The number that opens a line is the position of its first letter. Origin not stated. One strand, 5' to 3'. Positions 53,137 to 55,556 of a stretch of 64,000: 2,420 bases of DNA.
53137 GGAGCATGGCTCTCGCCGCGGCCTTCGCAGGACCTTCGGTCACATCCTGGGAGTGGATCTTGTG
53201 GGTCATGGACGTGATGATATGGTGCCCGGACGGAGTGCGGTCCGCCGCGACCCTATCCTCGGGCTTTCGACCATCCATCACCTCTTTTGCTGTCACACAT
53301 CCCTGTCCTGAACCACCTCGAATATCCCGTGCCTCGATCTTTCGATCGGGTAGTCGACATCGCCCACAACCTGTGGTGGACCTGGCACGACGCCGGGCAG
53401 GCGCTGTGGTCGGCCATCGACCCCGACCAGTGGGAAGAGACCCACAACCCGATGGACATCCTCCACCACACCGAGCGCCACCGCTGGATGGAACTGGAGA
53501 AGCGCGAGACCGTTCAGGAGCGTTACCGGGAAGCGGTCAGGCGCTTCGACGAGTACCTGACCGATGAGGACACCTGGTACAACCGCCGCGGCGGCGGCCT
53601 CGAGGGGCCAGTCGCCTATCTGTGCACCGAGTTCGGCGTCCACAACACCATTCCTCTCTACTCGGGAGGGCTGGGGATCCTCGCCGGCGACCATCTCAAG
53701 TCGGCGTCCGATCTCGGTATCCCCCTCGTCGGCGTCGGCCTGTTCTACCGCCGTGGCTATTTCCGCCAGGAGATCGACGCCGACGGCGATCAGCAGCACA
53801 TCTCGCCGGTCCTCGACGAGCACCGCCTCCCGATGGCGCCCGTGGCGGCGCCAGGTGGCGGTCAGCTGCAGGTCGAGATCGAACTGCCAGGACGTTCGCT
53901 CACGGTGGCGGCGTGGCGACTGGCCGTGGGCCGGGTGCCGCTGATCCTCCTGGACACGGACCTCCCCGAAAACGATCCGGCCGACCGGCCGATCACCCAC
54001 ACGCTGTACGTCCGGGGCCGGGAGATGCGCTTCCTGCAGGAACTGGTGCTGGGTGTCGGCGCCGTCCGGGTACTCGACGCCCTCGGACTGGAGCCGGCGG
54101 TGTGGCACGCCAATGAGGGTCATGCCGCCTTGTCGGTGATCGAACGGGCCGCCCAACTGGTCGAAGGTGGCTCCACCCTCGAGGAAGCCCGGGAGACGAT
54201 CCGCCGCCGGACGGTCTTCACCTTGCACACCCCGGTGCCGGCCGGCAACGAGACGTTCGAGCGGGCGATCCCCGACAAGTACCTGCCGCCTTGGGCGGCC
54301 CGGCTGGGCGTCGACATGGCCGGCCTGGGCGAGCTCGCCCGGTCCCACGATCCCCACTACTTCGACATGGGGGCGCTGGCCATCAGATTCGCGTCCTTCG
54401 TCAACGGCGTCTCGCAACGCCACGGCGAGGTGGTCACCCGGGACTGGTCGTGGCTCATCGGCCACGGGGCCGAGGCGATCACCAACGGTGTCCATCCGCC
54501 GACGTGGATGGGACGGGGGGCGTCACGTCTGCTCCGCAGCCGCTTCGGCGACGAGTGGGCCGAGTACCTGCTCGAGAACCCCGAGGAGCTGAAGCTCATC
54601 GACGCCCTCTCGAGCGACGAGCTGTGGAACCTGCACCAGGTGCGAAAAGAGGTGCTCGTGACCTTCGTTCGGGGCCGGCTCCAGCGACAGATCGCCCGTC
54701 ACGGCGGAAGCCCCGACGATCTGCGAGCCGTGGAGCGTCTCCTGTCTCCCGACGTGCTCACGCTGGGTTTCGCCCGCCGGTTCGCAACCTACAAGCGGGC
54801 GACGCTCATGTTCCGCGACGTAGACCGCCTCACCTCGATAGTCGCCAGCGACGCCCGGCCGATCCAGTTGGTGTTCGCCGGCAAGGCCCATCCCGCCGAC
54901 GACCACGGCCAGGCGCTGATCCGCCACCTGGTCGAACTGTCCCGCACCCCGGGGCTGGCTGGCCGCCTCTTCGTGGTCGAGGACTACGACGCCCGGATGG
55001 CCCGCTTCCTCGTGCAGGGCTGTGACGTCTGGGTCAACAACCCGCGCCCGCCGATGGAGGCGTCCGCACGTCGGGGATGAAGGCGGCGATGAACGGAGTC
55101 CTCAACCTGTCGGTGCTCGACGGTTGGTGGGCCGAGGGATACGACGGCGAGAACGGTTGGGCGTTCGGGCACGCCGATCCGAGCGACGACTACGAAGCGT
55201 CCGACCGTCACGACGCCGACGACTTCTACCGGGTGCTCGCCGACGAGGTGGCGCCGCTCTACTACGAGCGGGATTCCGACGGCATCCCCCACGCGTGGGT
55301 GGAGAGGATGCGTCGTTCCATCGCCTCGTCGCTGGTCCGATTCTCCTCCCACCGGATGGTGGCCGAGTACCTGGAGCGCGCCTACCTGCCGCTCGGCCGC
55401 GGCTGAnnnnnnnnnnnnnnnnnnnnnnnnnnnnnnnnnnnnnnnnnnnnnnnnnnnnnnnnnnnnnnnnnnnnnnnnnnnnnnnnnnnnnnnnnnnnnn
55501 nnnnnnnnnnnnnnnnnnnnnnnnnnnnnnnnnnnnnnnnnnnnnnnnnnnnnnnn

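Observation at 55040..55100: Single-base frameshift inside glgP exactly at the PLP-binding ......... motif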

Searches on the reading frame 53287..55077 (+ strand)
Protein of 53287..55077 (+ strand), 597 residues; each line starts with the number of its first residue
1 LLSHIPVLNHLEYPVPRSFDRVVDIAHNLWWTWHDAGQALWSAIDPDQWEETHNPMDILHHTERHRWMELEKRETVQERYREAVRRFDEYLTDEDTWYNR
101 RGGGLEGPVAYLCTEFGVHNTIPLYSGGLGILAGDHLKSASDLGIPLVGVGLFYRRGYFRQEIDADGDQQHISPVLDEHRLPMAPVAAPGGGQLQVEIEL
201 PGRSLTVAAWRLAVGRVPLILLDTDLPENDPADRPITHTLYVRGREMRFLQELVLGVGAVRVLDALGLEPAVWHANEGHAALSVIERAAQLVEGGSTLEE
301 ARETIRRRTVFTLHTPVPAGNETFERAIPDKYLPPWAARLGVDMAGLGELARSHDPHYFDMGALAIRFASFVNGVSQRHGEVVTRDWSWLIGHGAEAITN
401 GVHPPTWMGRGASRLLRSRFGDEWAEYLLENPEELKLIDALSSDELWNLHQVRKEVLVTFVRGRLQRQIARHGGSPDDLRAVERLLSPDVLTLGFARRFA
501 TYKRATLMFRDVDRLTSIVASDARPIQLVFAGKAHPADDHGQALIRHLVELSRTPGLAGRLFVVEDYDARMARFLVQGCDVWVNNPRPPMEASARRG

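Call 4: search_protein_families(library=pfam, proteins=[window:53287-55077:+], max_evalue=0.01)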
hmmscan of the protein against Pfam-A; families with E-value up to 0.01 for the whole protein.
window:53287-55077:+ (597 aa): 2 families
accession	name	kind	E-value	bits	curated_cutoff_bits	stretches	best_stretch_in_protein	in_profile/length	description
PF11897.13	DUF3417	-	5.8e-26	91.5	25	1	16-121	2-108/109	Protein of unknown function (DUF3417)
PF00343.26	Phosphorylase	-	3e-18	65.9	27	2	356-593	321-559/713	Carbohydrate phosphorylase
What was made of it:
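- On Alpha-glucan family phosphorylase (TIGR02094, GT35): Call 4: DUF3417 at residues 16-121 (E = 5.8e-26) and PF00343 at 356-593 (E = 3e-18).
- Closest known: Alpha-glucan family phosphorylase, NCBIfam TIGR02094. Same: It has DUF3417 plus Phosphorylase domains (call 4).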

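Call 27: list_cluster_members(proteins=[P0001, window:53287-55077:+, window:53329-55077:+, window:55077-55403:+, window:18202-19575:-, window:31239-32210:+, window:44982-46013:-])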
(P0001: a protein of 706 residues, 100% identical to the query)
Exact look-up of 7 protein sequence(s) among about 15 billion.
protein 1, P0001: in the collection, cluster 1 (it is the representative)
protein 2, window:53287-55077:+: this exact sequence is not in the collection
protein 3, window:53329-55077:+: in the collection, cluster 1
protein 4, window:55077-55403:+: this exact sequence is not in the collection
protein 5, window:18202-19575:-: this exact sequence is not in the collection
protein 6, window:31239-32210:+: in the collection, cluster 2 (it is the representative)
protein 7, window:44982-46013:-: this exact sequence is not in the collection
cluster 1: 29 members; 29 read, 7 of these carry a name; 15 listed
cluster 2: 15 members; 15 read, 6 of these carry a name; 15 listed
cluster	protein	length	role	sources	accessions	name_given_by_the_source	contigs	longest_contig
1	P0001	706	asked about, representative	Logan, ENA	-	-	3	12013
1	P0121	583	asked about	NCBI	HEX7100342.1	MAG TPA: alpha-glucan family phosphorylase [Acidimicrobiia bacterium]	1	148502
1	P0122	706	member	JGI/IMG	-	starch phosphorylase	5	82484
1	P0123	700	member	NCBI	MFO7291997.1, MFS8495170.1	MAG: alpha-glucan family phosphorylase [Actinomycetes bacterium]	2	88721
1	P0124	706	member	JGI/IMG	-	starch phosphorylase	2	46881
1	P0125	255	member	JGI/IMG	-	starch phosphorylase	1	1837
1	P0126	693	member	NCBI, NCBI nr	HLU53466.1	MAG TPA: alpha-glucan family phosphorylase [Acidimicrobiia bacterium] | alpha-glucan family phosphorylase [Acidimicrobiia bacterium]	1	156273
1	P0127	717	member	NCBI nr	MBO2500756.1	alpha-glucan family phosphorylase [Acidimicrobiia bacterium]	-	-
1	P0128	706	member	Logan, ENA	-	-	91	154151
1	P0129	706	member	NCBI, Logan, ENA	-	-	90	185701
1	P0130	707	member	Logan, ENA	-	-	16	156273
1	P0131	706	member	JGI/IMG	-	-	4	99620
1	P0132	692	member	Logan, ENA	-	-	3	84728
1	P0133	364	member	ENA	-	-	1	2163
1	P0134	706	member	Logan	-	-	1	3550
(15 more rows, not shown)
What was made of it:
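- Intact cluster-mates sit on about 200 contigs (call 27).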

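Call 28: find_encoding_contigs(protein=P0121, flank=3000, max_places=10)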
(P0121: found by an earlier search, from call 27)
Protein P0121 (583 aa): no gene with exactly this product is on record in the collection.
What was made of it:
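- On Assembly or consensus artefact: The source record could not be retrieved (call 28).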

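Call 32: search_protein_families(library=ncbifam, proteins=[P0121], max_evalue=0.001)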
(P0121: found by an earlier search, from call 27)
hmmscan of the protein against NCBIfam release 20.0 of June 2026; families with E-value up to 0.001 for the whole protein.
P0121 (583 aa): 5 families
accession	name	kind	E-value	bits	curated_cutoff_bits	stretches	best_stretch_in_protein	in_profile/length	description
TIGR02094.1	more_P_ylases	subfamily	2.9e-170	568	191.7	1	95-580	1-492/600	alpha-glucan family phosphorylase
NF041129.1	maldex_phorlase_Thcocales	equivalog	1.1e-158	529.9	1500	1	2-581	6-584/816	maltodextrin phosphorylase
TIGR02093.1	P_ylase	subfamily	7.4e-16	57.4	552.9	2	343-573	413-644/804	glycogen/starch/alpha-glucan family phosphorylase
NF011561.0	PRK14985.1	equivalog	5.6e-07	28.2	1273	0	110-159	111-159/800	maltodextrin phosphorylase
NF011562.0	PRK14986.1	equivalog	9.3e-06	24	1546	0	110-156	121-166/815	glycogen phosphorylase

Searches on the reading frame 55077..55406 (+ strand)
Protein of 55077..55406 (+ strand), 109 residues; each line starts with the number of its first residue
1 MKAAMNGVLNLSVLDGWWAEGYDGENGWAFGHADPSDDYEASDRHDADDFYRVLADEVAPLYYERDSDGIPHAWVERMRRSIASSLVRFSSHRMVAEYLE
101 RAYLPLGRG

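Call 4: search_protein_families(library=pfam, proteins=[window:55077-55403:+], max_evalue=0.01)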
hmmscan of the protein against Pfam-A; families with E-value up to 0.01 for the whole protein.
window:55077-55403:+ (109 aa): 0 families

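Call 5: find_encoding_contigs(protein=window:55077-55406:+, flank=6000, max_places=10)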
Protein window:55077-55406:+ (109 aa): no gene with exactly this product is on record in the collection.
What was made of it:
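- Tried and rejected: Exact look-ups of the 109-aa and 597-aa products found nothing (calls 5, 27).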

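Call 32: search_protein_families(library=ncbifam, proteins=[P0121, window:55077-55403:+], max_evalue=0.001)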
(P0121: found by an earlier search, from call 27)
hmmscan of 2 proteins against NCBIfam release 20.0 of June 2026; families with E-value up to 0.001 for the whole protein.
P0121 (583 aa): 5 families
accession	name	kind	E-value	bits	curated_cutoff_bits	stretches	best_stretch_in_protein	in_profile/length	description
TIGR02094.1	more_P_ylases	subfamily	2.9e-170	568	191.7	1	95-580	1-492/600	alpha-glucan family phosphorylase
NF041129.1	maldex_phorlase_Thcocales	equivalog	1.1e-158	529.9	1500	1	2-581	6-584/816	maltodextrin phosphorylase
TIGR02093.1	P_ylase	subfamily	7.4e-16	57.4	552.9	2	343-573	413-644/804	glycogen/starch/alpha-glucan family phosphorylase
NF011561.0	PRK14985.1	equivalog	5.6e-07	28.2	1273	0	110-159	111-159/800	maltodextrin phosphorylase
NF011562.0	PRK14986.1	equivalog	9.3e-06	24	1546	0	110-156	121-166/815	glycogen phosphorylase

window:55077-55403:+ (109 aa): 2 families
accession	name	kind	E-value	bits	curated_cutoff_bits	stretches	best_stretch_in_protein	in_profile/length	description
TIGR02094.1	more_P_ylases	subfamily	5.2e-41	141.1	191.7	1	1-105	496-600/600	alpha-glucan family phosphorylase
NF041129.1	maldex_phorlase_Thcocales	equivalog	6.3e-31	107.3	1500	1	1-103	587-684/816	maltodextrin phosphorylase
